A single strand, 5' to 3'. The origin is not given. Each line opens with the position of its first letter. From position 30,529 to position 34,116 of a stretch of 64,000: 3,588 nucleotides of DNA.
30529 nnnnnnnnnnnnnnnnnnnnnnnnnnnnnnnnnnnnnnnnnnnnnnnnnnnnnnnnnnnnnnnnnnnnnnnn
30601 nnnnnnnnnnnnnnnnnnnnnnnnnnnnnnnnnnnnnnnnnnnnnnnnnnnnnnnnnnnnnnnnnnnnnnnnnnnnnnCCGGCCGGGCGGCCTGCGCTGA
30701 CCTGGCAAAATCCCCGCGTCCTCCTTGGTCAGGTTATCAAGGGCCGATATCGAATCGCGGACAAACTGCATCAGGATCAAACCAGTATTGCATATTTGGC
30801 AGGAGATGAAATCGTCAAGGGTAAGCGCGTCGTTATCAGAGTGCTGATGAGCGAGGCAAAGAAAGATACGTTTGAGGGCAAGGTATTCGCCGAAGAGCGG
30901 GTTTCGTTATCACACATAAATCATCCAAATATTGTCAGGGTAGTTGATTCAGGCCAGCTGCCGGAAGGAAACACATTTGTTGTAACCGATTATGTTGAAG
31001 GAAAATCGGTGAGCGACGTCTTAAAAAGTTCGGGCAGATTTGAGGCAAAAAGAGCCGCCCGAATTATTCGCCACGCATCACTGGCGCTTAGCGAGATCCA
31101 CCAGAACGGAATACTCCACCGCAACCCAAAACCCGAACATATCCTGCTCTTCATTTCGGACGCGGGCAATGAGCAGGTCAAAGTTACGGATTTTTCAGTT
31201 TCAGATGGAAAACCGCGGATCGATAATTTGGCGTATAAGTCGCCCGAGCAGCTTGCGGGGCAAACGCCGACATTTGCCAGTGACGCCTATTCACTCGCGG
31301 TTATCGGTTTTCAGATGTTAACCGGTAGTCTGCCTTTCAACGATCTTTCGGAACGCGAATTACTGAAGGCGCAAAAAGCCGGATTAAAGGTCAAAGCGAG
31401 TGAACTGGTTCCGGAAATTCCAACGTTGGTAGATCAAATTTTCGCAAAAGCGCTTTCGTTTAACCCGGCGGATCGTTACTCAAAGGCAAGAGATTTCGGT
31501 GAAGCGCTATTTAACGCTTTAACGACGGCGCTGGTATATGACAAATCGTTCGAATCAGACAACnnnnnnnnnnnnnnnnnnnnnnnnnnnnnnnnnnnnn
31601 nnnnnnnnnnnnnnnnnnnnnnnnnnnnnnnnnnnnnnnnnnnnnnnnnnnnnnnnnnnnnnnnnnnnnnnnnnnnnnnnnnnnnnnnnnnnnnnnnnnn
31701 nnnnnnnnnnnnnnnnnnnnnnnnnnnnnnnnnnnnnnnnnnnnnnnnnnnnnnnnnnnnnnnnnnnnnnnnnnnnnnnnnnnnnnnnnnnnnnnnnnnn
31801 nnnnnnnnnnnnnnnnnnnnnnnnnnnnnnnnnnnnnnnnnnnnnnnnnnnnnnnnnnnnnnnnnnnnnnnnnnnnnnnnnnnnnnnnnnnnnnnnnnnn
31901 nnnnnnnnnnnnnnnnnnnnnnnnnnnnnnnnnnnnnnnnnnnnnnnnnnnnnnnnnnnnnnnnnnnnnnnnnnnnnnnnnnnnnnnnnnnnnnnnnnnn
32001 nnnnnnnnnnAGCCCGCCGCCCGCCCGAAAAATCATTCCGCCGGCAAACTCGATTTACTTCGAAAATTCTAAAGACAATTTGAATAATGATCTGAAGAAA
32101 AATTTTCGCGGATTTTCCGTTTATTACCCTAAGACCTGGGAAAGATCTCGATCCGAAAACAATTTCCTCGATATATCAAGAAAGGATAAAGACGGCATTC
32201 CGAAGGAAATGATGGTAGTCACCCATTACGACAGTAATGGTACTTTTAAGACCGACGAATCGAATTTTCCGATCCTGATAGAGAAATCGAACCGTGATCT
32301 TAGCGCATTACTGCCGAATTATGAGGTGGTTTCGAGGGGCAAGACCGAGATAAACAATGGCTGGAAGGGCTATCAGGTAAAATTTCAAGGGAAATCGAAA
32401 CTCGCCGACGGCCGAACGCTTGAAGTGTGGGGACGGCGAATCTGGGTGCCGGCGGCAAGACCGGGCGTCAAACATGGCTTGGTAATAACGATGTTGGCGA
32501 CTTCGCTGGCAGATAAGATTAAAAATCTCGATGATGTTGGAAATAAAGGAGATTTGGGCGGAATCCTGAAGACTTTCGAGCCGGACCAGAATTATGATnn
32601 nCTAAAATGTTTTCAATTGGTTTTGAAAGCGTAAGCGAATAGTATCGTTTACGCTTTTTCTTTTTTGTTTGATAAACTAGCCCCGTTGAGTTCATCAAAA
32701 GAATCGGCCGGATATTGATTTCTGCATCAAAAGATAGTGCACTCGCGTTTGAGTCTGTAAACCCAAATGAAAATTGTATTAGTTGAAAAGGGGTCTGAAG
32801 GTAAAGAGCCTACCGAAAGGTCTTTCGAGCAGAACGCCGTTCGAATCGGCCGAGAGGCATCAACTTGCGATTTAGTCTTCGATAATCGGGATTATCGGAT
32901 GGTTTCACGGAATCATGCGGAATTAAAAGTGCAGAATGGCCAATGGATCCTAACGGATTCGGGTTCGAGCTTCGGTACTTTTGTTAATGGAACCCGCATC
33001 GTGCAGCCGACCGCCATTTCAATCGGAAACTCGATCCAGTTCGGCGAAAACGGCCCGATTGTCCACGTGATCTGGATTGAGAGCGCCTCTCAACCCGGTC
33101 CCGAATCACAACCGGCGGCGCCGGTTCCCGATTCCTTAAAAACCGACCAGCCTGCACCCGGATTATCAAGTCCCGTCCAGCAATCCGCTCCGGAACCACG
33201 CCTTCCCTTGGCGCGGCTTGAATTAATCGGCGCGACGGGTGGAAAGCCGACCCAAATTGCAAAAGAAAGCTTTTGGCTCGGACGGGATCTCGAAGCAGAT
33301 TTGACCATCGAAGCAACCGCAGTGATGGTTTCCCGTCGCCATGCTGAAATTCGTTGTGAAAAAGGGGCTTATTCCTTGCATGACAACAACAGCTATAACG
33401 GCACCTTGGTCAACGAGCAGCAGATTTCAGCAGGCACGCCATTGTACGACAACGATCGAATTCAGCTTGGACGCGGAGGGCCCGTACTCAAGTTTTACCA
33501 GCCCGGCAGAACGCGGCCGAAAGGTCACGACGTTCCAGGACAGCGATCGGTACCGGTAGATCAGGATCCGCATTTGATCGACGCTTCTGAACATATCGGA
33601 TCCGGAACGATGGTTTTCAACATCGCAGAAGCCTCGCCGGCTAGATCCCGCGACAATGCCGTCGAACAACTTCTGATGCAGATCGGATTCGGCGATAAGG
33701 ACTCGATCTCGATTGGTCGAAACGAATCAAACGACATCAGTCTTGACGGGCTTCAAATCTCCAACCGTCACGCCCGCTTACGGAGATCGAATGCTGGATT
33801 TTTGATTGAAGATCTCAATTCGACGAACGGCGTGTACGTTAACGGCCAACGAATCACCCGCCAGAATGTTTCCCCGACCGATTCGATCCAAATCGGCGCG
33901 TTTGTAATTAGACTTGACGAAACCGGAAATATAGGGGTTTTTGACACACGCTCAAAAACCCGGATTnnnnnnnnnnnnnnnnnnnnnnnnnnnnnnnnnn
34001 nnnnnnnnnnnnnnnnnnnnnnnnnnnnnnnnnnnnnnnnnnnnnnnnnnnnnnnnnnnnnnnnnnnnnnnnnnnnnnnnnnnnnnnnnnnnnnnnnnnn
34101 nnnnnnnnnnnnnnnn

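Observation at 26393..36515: Ser/Thr phosphosignalling neighbourhood: active kinase, TPR protein, paralogous pseudokinase, triple-FHA ABC exporter and TlpA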

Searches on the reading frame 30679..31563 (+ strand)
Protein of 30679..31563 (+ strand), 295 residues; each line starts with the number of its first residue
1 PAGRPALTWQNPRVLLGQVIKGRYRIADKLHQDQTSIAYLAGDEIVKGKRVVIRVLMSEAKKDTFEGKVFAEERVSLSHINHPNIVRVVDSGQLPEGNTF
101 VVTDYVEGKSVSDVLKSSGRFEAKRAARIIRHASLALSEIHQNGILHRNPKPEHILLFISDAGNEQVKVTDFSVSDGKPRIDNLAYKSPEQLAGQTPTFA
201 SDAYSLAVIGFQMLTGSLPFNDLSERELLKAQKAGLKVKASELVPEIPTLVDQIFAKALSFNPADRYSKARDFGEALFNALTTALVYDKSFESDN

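Call 74: search_solved_structures(query=window:30679-31563:+, max_evalue=1e-10)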
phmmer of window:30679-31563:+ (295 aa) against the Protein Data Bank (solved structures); distinct sequences matched with E-value up to 1e-10: 272 (the best 60 are shown).
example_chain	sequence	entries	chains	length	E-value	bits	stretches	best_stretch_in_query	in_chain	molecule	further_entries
9ruk_A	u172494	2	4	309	5.2e-31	111.3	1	3-287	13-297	Serine/threonine-protein kinase StkP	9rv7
9ruj_A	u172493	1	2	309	8.8e-31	110.5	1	3-287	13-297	Serine/threonine-protein kinase StkP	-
9ru3_A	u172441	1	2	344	3.1e-29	105.4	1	15-288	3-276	Serine/threonine-protein kinase StkP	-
9tmq_A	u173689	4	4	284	3e-27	98.9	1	13-277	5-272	Serine/threonine-protein kinase PknA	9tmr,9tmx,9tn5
6b2q_A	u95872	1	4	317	3.1e-27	98.9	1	11-277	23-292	Serine/threonine-protein kinase PknA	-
4ow8_A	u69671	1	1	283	3.3e-27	98.8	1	13-277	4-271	Serine/threonine-protein kinase PknA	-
4x3f_A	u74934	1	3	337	5.3e-27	98.1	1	12-277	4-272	Serine/threonine-protein kinase PknA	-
3f69_A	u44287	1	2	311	8e-26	94.3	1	22-273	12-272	Serine/threonine-protein kinase pknB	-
6i2p_A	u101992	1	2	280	8e-26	94.3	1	22-273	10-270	Serine/threonine-protein kinase PknB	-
3f61_A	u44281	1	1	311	1.2e-25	93.7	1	22-273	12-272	Serine/threonine-protein kinase pknB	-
5u94_A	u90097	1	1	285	1.2e-25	93.7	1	21-273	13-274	Serine/threonine-protein kinase PknB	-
6b2p_A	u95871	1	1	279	1.2e-25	93.7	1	22-273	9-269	Serine/threonine-protein kinase PknB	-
1o6y_A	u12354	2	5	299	1.3e-25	93.6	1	21-273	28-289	SERINE/THREONINE-PROTEIN KINASE PKNB | Probable serine/threonine-protein kinase pknB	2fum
1mru_A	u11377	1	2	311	1.6e-25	93.3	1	22-273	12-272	Probable serine/threonine-protein kinase pknB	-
3ori_A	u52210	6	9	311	1.7e-25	93.2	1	22-273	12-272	Serine/threonine protein kinase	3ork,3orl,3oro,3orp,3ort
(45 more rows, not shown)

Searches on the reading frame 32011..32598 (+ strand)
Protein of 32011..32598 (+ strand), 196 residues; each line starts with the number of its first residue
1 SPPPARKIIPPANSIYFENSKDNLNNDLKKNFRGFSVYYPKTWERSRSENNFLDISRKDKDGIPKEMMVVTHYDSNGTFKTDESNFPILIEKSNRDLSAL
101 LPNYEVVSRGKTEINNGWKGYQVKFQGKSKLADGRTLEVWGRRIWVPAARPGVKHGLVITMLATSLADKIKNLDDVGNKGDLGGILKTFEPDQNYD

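Call 56: predict_structure(alignment_id=A3)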
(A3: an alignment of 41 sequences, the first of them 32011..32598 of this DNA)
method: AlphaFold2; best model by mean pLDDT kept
length: 196 residues; sequences in the alignment: 41
mean_pLDDT: 94.1   pTM: 0.90
mean pLDDT of the five models: 94.1, 91.1, 91.0, 89.7, 89.5
residues with pLDDT >= 90: 171; 70-90: 23; 50-70: 1; < 50: 1
segments of 3 or more residues with pLDDT < 50: none
pLDDT, mean of each block of 10 residues (from residue 1): 87 96 91 96 94 96 96 95 96 94 96 92 96 93 96 94 97 97 97 76
secondary structure, 60 per line:
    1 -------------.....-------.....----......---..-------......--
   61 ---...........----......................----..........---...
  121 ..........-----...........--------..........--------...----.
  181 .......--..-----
elements in order: E14-18 H26-30 E35-40 E53-58 E64-74 H79-100 E105-114 E118-130 E136-146 E155-164 H180-187

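Call 58: fold_search(model_id=the predicted structure, library=pdb)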
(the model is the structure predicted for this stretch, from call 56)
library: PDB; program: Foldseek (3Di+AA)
matches with E <= 10: 1328; with E <= 0.001: 13
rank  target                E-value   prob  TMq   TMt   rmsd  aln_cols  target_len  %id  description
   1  3lyd_A                7.7e-06  1.00  0.49  0.58   5.2       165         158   13  Crystal structure of Putative uncharacterized protein from Jonesia denitrificans (released 2010-03-09)
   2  1v2b_B                2.2e-05  1.00  0.40  0.49   6.4       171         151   13  Crystal Structure of PsbP Protein in the Oxygen-Evolving Complex of Photosystem II from Higher Plants (released 2004-05-18)
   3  3lyd_B                3.0e-05  1.00  0.47  0.55   5.2       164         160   15  Crystal structure of Putative uncharacterized protein from Jonesia denitrificans (released 2010-03-09)
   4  9gnw_P                5.5e-05  1.00  0.49  0.50   6.1       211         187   10  Universal PSII assembly intermediate (released 2025-09-17)
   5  8z9d_P                1.2e-04  1.00  0.52  0.54   5.7       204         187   12  cryo-EM structure of PSII-LHCII megacomplex from spinach (released 2024-11-13)
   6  6e5d                  1.2e-04  1.00  0.47  0.51   7.4       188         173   12  Crystal structure of LpqN involved in cell envelope biogenesis of Mycobacterium tuberculosis (released 2019-07-24)
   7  1v2b_A                1.6e-04  1.00  0.42  0.52   6.1       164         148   13  Crystal Structure of PsbP Protein in the Oxygen-Evolving Complex of Photosystem II from Higher Plants (released 2004-05-18)
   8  7pi0_P                1.6e-04  1.00  0.47  0.49   6.0       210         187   11  Unstacked compact Dunaliella PSII (released 2022-08-17)
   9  5zx9                  2.0e-04  1.00  0.45  0.52   5.7       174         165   14  Crystal structure of apo form fibronectin-binding protein Apa from Mycobacterium tuberculosis (released 2019-05-29)
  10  6xrr_B                4.2e-04  1.00  0.40  0.51   5.3       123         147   18  Structure of SciW bound to the Rhs1 Transmembrane Domain from Salmonella typhimurium (released 2020-12-30)
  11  4rth_A                4.4e-04  1.00  0.50  0.58   5.3       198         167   12  The crystal structure of PsbP from Zea mays (released 2015-03-11)
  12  8bd3_F1               5.2e-04  1.00  0.46  0.48   5.2       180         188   16  Cryo-EM structure of the Photosystem II - LHCII supercomplex from Chlorella ohadi (released 2023-08-09)
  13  4rti                  6.4e-04  1.00  0.48  0.52   5.8       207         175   10  The crystal structure of PsbP from Spinacia oleracea (released 2015-03-11)
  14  4pws                  1.2e-03  1.00  0.45  0.49   7.2       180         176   13  Crystal structure of secreted proline rich antigen MTC28 (Rv0040c) at 2.15 A with bound chloride from Mycobacterium tube (released 2015-03-25)
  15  3jcu_P                1.4e-03  0.99  0.36  0.39   7.1       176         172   12  Cryo-EM structure of spinach PSII-LHCII supercomplex at 3.2 Angstrom resolution (released 2016-05-25)
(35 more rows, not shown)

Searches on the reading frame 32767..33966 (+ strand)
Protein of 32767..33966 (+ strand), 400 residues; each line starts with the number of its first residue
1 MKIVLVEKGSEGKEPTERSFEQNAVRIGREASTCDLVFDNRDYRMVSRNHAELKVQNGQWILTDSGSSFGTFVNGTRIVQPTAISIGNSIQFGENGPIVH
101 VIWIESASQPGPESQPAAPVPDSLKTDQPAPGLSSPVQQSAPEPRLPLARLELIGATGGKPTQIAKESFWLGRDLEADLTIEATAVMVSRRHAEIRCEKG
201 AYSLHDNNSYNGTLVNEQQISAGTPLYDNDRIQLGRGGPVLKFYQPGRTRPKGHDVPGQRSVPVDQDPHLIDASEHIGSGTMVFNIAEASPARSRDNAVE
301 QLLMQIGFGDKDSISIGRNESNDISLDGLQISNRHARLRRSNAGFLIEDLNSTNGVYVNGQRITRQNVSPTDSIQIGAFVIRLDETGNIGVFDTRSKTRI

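Call 17: search_solved_structures(query=window:32767-33966:+, max_evalue=0.001)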
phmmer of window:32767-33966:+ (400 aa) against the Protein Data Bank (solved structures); distinct sequences matched with E-value up to 0.001: 22.
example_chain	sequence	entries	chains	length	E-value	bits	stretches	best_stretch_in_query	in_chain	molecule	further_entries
8p5r_G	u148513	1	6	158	1.3e-08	37.8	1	310-381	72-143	Glycogen accumulation regulator GarA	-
6i2q_B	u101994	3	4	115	1.3e-08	37.8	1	310-381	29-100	Glycogen accumulation regulator GarA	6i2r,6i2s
2kkl_A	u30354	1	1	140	1.9e-08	37.3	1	311-381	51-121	Uncharacterized protein Mb1858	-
2kfu_A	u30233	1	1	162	2.5e-08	36.9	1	311-381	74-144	Rv1827 pThr 22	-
6i2p_D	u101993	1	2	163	2.6e-08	36.9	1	311-381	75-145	Glycogen accumulation regulator GarA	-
7rj3_A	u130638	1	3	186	3.4e-08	36.4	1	311-381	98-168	Glycogen accumulation regulator GarA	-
2kb3_A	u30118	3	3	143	3.9e-08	36.3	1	310-380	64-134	Oxoglutarate dehydrogenase inhibitor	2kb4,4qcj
8p5x_G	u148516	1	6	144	3.9e-08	36.3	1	310-380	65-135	Oxoglutarate dehydrogenase inhibitor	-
6ccd_A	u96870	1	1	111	1.6e-07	34.3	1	157-250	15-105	ABC transporter ATP-binding/permease protein Rv1747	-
5a8i_A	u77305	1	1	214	1.7e-06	30.8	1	306-379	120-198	ARNA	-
8s05_C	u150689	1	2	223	2.3e-06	30.5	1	306-378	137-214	Conserved protein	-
3oun_A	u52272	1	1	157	1.6e-05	27.7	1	127-237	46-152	Putative uncharacterized protein TB39.8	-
3po8_A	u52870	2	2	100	1.9e-05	27.5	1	158-242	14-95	Putative uncharacterized protein TB39.8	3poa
2lc1_A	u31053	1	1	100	2.6e-05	27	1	158-241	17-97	Putative uncharacterized protein TB39.8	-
2fez_A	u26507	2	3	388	6.7e-05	25.6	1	314-368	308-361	Probable regulatory protein embR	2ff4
6cah_A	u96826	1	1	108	0.00013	24.7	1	313-378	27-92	ABC transporter ATP-binding/permease protein Rv1747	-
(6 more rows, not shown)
